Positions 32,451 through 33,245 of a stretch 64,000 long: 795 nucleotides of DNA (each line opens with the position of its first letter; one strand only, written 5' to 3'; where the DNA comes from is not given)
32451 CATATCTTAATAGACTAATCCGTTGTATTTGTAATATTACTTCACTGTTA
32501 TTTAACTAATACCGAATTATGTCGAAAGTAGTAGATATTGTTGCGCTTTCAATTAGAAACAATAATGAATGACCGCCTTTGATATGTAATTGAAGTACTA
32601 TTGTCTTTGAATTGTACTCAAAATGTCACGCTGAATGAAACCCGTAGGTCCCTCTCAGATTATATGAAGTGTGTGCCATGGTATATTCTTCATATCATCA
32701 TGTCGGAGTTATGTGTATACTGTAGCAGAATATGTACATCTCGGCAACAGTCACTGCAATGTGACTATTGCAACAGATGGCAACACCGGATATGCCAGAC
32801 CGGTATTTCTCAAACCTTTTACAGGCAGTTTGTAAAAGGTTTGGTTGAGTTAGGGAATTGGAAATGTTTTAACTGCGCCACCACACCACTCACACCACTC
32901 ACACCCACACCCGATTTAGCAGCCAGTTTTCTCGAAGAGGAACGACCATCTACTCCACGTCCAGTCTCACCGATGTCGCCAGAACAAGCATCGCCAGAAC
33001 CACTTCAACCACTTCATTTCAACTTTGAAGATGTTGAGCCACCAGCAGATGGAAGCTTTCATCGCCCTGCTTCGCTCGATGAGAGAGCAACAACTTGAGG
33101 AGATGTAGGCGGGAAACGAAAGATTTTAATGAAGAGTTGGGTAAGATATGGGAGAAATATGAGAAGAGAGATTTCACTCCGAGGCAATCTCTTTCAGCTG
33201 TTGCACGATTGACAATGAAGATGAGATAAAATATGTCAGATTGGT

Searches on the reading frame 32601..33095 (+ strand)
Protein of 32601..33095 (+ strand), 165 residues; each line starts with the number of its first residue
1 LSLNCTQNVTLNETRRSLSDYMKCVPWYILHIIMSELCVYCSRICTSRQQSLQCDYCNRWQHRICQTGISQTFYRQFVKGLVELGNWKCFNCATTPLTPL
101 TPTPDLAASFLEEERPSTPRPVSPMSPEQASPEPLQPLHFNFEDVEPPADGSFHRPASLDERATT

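Call 5: search_protein_families(library=pfam, proteins=[window:32601-33095:+], max_evalue=10)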
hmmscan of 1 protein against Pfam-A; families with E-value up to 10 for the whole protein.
seq(165 aa): 4 families
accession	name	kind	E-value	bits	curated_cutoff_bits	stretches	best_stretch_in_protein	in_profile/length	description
PF00628.35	PHD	-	0.0015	19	24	1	38-92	1-47/47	PHD-finger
PF12774.13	AAA_6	-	0.073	12.5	25.2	1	65-91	65-91/327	Hydrolytic ATP binding site of dynein motor region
PF23570.1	PHD_P300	-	0.14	12.6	27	1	53-65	7-19/39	Histone acetyltransferase p300-like, PHD domain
PF00130.28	C1_1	-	0.31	11.3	26.5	1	33-70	9-47/53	Phorbol esters/diacylglycerol binding domain (C1 domain)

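Call 21: search_protein_representatives(protein=window:32700-33095:+)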
Query: 132 residues. Proteins with E-value up to 0.001 (for the whole library): 637; up to 1e-10: 79; up to 1e-30: 1. The best 150 are listed.
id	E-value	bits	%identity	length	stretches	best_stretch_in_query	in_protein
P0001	2.3e-82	290.0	97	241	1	1-132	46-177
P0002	1.0e-21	93.6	62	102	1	2-81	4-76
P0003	1.7e-17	79.8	50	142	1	5-72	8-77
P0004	1.2e-16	77.1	49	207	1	4-82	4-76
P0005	1.3e-15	73.8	53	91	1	2-61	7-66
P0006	7.1e-15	71.4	45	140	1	1-90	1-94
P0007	1.2e-14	70.7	48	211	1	1-65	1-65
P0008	2.3e-14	69.7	43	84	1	3-67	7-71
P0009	3.5e-14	69.1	43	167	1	1-91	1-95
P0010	4.0e-14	69.0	46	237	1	5-82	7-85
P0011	5.0e-14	68.6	40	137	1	4-100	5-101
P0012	7.4e-14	68.1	41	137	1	1-117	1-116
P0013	8.5e-14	67.9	44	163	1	4-75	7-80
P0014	1.9e-13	66.8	48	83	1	4-61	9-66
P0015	2.9e-13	66.1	55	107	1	5-61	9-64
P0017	3.5e-13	65.9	30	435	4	5-64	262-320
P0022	1.2e-12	64.2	52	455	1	4-63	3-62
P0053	8.9e-12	61.3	54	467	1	4-65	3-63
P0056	9.6e-12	61.2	43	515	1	4-81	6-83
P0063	2.4e-11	60.0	42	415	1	3-116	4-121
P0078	9.5e-11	58.0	39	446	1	5-94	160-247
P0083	1.3e-10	57.6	36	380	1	5-91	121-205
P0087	1.7e-10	57.2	41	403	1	5-104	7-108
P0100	4.0e-10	56.0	37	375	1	6-96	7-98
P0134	2.1e-09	53.6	38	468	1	5-79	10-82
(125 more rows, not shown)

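Call 22: search_protein_families(library=pfam, proteins=[P0017, P0022, P0053, P0056, P0063, P0078, P0083, P0087, P0100, P0134], max_evalue=0.01)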
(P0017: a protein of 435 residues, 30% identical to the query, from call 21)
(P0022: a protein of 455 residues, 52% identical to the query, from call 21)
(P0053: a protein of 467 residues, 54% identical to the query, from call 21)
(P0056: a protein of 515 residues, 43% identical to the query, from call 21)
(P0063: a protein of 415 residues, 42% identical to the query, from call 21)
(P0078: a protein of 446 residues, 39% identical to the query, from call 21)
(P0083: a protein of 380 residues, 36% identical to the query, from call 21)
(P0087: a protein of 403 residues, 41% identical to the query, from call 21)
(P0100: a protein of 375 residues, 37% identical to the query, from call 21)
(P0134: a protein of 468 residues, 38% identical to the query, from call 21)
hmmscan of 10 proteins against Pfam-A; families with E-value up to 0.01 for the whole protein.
P0017 (435 aa): 5 families
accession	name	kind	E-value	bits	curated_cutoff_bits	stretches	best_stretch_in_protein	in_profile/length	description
PF00628.35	PHD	-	1.3e-13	51.2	24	1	273-315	11-47/47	PHD-finger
PF00130.28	C1_1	-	6.6e-12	45.5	26.5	0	70-112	5-48/53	Phorbol esters/diacylglycerol binding domain (C1 domain)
PF17166.9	DUF5126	-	3.4e-07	30.6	27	0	189-226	48-85/104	Domain of unknown function (DUF5126)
PF22050.1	Toddler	-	0.00037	21.2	27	0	49-81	14-45/58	Apelin receptor early endogenous ligand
PF23663.1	Znf_SCAND3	-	0.0097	16.3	27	0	92-109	3-20/50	SCAN domain-containing protein 3-like zinc finger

P0022 (455 aa): 2 families
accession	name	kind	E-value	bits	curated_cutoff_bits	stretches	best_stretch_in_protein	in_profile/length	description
PF10551.15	MULE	-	1.4e-12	48.3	27.6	1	301-397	2-97/99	MULE transposase domain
PF20826.3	PHD_5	-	0.00098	19.6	27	1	15-35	21-41/56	PhD finger domain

P0053 (467 aa): 5 families
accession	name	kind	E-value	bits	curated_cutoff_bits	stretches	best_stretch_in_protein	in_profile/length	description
PF10551.15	MULE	-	1.2e-10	42.2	27.6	1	316-410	4-98/99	MULE transposase domain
PF04500.22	FLYWCH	-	2.4e-06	28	23.6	1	139-197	4-62/62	FLYWCH zinc finger domain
PF00628.35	PHD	-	0.00071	20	24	1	4-57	1-47/47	PHD-finger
PF01610.23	DDE_Tnp_ISL3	-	0.00097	19.4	23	1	349-418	28-96/240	Transposase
PF14446.12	Prok-RING_1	-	0.0079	16.6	29.1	0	2-35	5-38/54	Prokaryotic RING finger family 1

P0056 (515 aa): 3 families
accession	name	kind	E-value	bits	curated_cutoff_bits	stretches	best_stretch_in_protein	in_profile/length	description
PF00628.35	PHD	-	7.7e-05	23.1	24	1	7-60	1-47/47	PHD-finger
PF04500.22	FLYWCH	-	0.00043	20.8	23.6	1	453-498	14-62/62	FLYWCH zinc finger domain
PF14446.12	Prok-RING_1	-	0.0056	17.1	29.1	0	5-35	5-35/54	Prokaryotic RING finger family 1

P0063 (415 aa): 3 families
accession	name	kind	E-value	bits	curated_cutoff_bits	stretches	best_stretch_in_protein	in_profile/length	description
PF04500.22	FLYWCH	-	6.1e-06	26.7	23.6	1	292-349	4-62/62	FLYWCH zinc finger domain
PF00628.35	PHD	-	0.0009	19.7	24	1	6-61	1-47/47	PHD-finger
PF06152.16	Phage_min_cap2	-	0.0071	15.7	26.3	0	17-81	226-299/366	Phage minor capsid protein 2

P0078 (446 aa): 3 families
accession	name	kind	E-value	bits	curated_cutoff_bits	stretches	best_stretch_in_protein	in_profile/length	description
PF08169.17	RBB1NT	-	1.7e-24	86.1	25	1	320-413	5-94/94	RBB1NT (NUC162) domain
PF00628.35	PHD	-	0.00032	21.1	24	1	160-213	1-47/47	PHD-finger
PF00855.23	PWWP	-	0.0011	19.9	25.6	1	336-394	10-72/93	PWWP domain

P0083 (380 aa): 0 families

P0087 (403 aa): 2 families
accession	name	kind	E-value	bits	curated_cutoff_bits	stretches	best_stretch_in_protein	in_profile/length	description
PF04500.22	FLYWCH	-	1.4e-07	32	23.6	1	279-335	5-62/62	FLYWCH zinc finger domain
PF00628.35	PHD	-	0.00082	19.8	24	1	12-62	4-47/47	PHD-finger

P0100 (375 aa): 0 families

P0134 (468 aa): 4 families
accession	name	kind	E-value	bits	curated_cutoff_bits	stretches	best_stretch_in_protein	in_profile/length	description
PF10551.15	MULE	-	4.5e-12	46.7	27.6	1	304-400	2-97/99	MULE transposase domain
PF04500.22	FLYWCH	-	5e-10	39.8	23.6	1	128-187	3-62/62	FLYWCH zinc finger domain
PF01610.23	DDE_Tnp_ISL3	-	0.003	17.9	23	1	352-410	37-97/240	Transposase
PF00628.35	PHD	-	0.0045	17.4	24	0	10-41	1-31/47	PHD-finger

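Call 25: find_encoding_contigs(protein=P0134, flank=10000, max_places=4)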
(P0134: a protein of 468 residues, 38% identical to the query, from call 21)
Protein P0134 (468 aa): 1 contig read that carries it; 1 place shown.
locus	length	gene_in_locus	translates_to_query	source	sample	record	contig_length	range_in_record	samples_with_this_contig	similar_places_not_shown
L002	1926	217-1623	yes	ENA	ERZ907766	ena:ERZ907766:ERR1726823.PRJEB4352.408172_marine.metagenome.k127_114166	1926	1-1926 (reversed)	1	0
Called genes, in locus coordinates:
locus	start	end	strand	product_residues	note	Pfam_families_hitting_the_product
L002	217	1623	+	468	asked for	PF27108:PHD_Pygo (weak), PF04500:FLYWCH, PF10551:MULE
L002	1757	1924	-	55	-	?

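Call 26: find_encoding_contigs(protein=P0002, flank=10000, max_places=4)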
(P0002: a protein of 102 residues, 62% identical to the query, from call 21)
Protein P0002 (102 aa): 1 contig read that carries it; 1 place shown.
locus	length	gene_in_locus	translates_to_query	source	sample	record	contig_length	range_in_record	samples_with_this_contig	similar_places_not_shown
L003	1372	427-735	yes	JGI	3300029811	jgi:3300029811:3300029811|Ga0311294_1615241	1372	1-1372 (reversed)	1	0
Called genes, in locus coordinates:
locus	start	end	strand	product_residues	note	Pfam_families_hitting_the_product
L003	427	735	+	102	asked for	PF27108:PHD_Pygo (weak)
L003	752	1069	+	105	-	-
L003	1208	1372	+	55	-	?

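Call 30: find_homologous_proteins(query=P0134, max_evalue=1e-10)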
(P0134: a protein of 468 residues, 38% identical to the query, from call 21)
Query P0134 (468 aa): 99 proteins with E <= 1e-10 among 8000 candidates.
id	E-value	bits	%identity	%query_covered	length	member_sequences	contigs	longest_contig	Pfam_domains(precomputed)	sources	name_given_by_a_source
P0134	0.0e+0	1086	100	100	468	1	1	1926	PF10551.16,PF27108.1,PF04500.23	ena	-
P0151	2.6e-131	456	42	98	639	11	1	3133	PF10551.16,PF27108.1,PF04500.23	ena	-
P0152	8.3e-127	442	43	97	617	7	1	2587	PF10551.16,PF27108.1,PF00628.36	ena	-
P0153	8.2e-126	438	46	97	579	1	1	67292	PF10551.16,PF27108.1,PF00628.36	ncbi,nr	ncbi:hypothetical protein QZH41_012639 [Actinostola sp. cb2023]|nr:hypothetical protein QZH41_012639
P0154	1.8e-123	431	45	98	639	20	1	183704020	PF10551.16,PF27108.1,PF04500.23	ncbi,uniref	ncbi:uncharacterized protein [Palaemon carinicauda]|uniref:uncharacterized protein n=1 Tax=Palaemon 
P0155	1.9e-123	431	47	83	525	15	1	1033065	PF10551.16,PF27108.1,PF04500.23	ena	-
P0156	1.5e-117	411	44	96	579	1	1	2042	PF10551.16,PF27108.1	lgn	-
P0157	4.5e-117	410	50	83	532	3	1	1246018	PF10551.16,PF04500.23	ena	-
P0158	1.0e-116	408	49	80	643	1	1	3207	PF10551.16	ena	-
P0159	5.2e-116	406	43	92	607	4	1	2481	PF10551.16,PF27108.1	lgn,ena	-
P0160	2.0e-113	397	43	96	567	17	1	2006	PF10551.16,PF27108.1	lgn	-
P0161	5.8e-113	396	44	93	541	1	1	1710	PF10551.16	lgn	-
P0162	5.4e-111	389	42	92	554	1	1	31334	PF10551.16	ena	-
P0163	9.6e-109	382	46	83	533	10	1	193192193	PF10551.16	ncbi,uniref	ncbi:uncharacterized protein [Palaemon carinicauda]|uniref:uncharacterized protein n=1 Tax=Palaemon 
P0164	2.3e-108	381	44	92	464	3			PF10551.16,PF04500.23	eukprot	eukprot:gene10818-biopygen8648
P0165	2.5e-107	377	49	75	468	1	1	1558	PF10551.16,PF04500.23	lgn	-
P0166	1.1e-105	372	43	97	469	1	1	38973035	PF10551.16,PF27108.1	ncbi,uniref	ncbi:uncharacterized protein [Montipora foliosa]|uniref:uncharacterized protein n=1 Tax=Montipora fo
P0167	3.4e-101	357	43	86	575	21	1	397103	PF10551.16,PF04500.23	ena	-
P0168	7.6e-101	356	40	97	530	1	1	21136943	PF10551.16,PF27108.1,PF04500.23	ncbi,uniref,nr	ncbi:uncharacterized protein LOC133186965 [Saccostrea echinata]|uniref:uncharacterized protein LOC13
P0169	8.4e-101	356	48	74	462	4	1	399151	PF10551.16,PF04500.23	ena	-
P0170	2.0e-100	355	41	98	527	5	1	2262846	PF10551.16,PF27108.1,PF04500.23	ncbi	ncbi:hypothetical protein ACOMHN_033803 [Nucella lapillus]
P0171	3.6e-100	354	39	98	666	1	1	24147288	PF10551.16,PF27108.1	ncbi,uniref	ncbi:uncharacterized protein [Branchiostoma lanceolatum]|uniref:uncharacterized protein n=1 Tax=Bran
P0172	6.7e-100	353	51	71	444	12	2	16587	PF10551.16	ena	-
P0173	1.1e-99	352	45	80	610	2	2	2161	PF10551.16,PF04500.23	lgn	-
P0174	7.5e-99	349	47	80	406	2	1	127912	PF10551.16,PF04500.23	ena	-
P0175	2.6e-98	348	41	89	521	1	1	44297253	PF10551.16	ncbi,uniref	ncbi:uncharacterized protein [Ptychodera flava]|uniref:uncharacterized protein n=1 Tax=Ptychodera fl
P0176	1.1e-97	346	45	79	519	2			PF04500.23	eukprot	eukprot:gene15371-biopygen12796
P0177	5.6e-97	343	45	79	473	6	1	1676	PF10551.16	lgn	-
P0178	5.6e-96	340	40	85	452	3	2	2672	PF10551.16,PF27108.1,PF04500.23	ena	-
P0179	1.8e-95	338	37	97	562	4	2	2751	PF10551.16,PF04500.23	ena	-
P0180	2.8e-95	338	48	70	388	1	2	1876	PF10551.16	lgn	-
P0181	1.7e-93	332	51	66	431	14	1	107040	PF10551.16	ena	-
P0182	2.4e-93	331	51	68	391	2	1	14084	PF10551.16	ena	-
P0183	9.2e-93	329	44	76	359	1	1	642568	PF10551.16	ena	-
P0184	3.3e-91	324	41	91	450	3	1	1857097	PF10551.16,PF27108.1,PF04500.23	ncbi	ncbi:hypothetical protein ACOMHN_017320 [Nucella lapillus]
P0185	5.7e-90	320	42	78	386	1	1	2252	PF10551.16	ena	-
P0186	7.0e-90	320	54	57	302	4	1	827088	PF10551.16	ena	-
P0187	8.4e-90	320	43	80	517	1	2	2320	PF10551.16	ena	-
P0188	1.4e-89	319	40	80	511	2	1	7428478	PF10551.16,PF04500.23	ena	-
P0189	4.4e-86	307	51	58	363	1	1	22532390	PF10551.16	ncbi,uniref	ncbi:uncharacterized protein LOC141889768 [Acropora palmata]|uniref:uncharacterized protein LOC14188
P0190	8.3e-86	306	42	78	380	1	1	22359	PF10551.16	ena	-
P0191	2.4e-85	305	48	64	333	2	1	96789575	PF10551.16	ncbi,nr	ncbi:uncharacterized protein LOC121369182 isoform X2 [Gigantopelta aegis]|nr:uncharacterized protein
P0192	1.5e-84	302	49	63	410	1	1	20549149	PF10551.16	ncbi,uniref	ncbi:uncharacterized protein LOC135493499 [Lineus longissimus]|uniref:uncharacterized protein LOC135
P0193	4.6e-84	301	46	66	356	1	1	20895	PF10551.16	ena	-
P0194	5.5e-84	300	43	74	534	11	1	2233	PF10551.16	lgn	-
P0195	6.7e-84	300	48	63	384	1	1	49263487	PF10551.16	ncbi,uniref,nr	ncbi:hypothetical protein HOLleu_33687 [Holothuria leucospilota]|uniref:MULE transposase domain-cont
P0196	1.0e-82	296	36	98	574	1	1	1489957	PF10551.16,PF27108.1,PF04500.23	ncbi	ncbi:hypothetical protein ACOMHN_055550 [Nucella lapillus]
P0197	7.3e-82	293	48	57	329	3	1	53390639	PF10551.16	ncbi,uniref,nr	ncbi:uncharacterized protein LOC121386108 [Gigantopelta aegis]|uniref:uncharacterized protein LOC121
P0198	1.3e-81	293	44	71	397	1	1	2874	PF10551.16,PF04500.23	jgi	-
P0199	2.3e-81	292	47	62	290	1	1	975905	PF10551.16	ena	-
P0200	8.3e-81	290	48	62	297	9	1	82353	PF10551.16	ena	-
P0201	3.2e-80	288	35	90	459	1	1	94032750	PF10551.16,PF27108.1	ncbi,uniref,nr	ncbi:uncharacterized protein LOC126809860 isoform X3 [Patella vulgata]|uniref:uncharacterized protei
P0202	5.0e-80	287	38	94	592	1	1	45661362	PF10551.16,PF27108.1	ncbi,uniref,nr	ncbi:hypothetical protein KUTeg_012412 [Tegillarca granosa]|uniref:MULE transposase domain-containin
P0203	2.2e-79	285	51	50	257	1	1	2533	PF10551.16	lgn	-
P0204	2.8e-79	285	45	66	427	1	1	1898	PF10551.16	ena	-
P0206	3.3e-78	281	52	53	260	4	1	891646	PF10551.16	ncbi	-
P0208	4.7e-76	274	49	57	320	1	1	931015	PF10551.16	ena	-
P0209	2.5e-75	272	40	78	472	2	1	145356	PF10551.16,PF04500.23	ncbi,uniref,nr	ncbi:hypothetical protein GWK47_047272 [Chionoecetes opilio]|uniref:FLYWCH-type domain-containing pr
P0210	2.6e-75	272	51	50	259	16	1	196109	PF10551.16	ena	-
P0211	3.8e-75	271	56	48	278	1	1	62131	PF10551.16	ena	-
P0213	3.3e-73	265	47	60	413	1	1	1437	PF10551.16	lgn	-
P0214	4.5e-73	264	35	97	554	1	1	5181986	PF10551.16,PF27108.1,PF04500.23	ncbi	ncbi:hypothetical protein ACOMHN_041906 [Nucella lapillus]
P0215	6.4e-73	264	46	60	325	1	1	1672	PF04500.23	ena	-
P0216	8.6e-72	260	43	67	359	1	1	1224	PF04500.23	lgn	-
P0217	4.7e-71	258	48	54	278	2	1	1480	PF10551.16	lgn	-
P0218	3.6e-70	255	34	98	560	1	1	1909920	PF10551.16,PF27108.1,PF04500.23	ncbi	ncbi:hypothetical protein ACOMHN_052211 [Nucella lapillus]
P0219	1.5e-68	250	48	53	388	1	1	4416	PF10551.16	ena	-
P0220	3.3e-67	245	45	61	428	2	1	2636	PF10551.16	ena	-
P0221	6.0e-67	244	49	51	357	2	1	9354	PF10551.16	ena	-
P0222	1.9e-66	243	46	56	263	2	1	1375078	PF10551.16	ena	-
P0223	1.9e-66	243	37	75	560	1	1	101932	PF04500.23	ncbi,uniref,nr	ncbi:unnamed protein product [Mytilus coruscus]|uniref:FLYWCH-type domain-containing protein n=1 Tax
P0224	4.5e-66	241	48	53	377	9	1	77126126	PF10551.16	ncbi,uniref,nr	ncbi:uncharacterized protein LOC125662230 [Ostrea edulis]|uniref:uncharacterized protein LOC12566223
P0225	1.1e-65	240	49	53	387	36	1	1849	PF10551.16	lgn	-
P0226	1.3e-64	237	36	78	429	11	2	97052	PF10551.16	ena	-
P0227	5.3e-64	235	44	63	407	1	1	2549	PF10551.16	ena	-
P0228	1.0e-63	234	33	83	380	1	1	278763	PF10551.16,PF27108.1,PF04500.23,PF00628.36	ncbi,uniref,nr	ncbi:uncharacterized protein LOC132730609 [Ruditapes philippinarum]|uniref:uncharacterized protein L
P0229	6.4e-63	231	41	57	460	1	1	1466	PF27108.1,PF04500.23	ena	-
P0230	5.1e-62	228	53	43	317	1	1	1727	PF10551.16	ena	-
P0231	1.1e-61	227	44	58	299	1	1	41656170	PF10551.16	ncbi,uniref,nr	ncbi:hypothetical protein KUTeg_021782 [Tegillarca granosa]|uniref:MULE transposase domain-containin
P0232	6.0e-61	225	53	41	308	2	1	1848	PF10551.16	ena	-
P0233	1.4e-57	213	41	58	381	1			PF10551.16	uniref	uniref:MULE transposase domain-containing protein n=1 Tax=Magallana gigas TaxID=29159 RepID=A0A8W8L8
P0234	8.1e-56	208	51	42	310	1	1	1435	PF10551.16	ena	-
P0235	1.5e-55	207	41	55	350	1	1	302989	PF10551.16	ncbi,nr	ncbi:hypothetical protein QZH41_005332 [Actinostola sp. cb2023]|nr:hypothetical protein QZH41_005332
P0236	3.5e-55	206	39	60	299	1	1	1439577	PF27108.1,PF04500.23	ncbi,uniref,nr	ncbi:hypothetical protein OS493_022581 [Desmophyllum pertusum]|uniref:FLYWCH-type domain-containing 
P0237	3.6e-55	205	42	57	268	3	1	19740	PF10551.16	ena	-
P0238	7.8e-55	204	54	40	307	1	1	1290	PF10551.16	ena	-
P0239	1.7e-52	197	54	37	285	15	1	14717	PF10551.16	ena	-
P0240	2.8e-51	193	49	40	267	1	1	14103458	PF10551.16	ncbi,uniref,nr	ncbi:uncharacterized protein LOC119722206 [Patiria miniata]|uniref:MULE transposase domain-containin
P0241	3.0e-51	193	53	39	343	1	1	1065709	PF10551.16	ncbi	ncbi:hypothetical protein ACOMHN_059524 [Nucella lapillus]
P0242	1.8e-50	190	52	38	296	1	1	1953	PF10551.16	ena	-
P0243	9.8e-49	184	55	34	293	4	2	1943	PF10551.16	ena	-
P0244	2.5e-46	176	53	34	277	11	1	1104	PF10551.16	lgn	-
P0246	1.8e-42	164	40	48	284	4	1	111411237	PF04500.23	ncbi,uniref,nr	ncbi:uncharacterized protein LOC127837581 [Dreissena polymorpha]|uniref:uncharacterized protein LOC1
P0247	2.1e-40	157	55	33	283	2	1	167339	PF10551.16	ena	-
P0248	8.5e-40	155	49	33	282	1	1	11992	PF10551.16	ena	-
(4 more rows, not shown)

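Call 35: find_encoding_contigs(protein=P0154, flank=6000, max_places=6)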
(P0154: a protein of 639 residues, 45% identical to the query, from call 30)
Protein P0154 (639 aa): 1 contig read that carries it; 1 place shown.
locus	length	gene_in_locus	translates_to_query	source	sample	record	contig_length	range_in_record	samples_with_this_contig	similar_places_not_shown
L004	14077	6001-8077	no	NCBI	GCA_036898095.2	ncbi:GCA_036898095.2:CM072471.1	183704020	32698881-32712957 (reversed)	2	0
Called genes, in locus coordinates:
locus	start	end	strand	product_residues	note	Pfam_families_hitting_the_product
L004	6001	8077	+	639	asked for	PF27108:PHD_Pygo (weak), PF04500:FLYWCH, PF10551:MULE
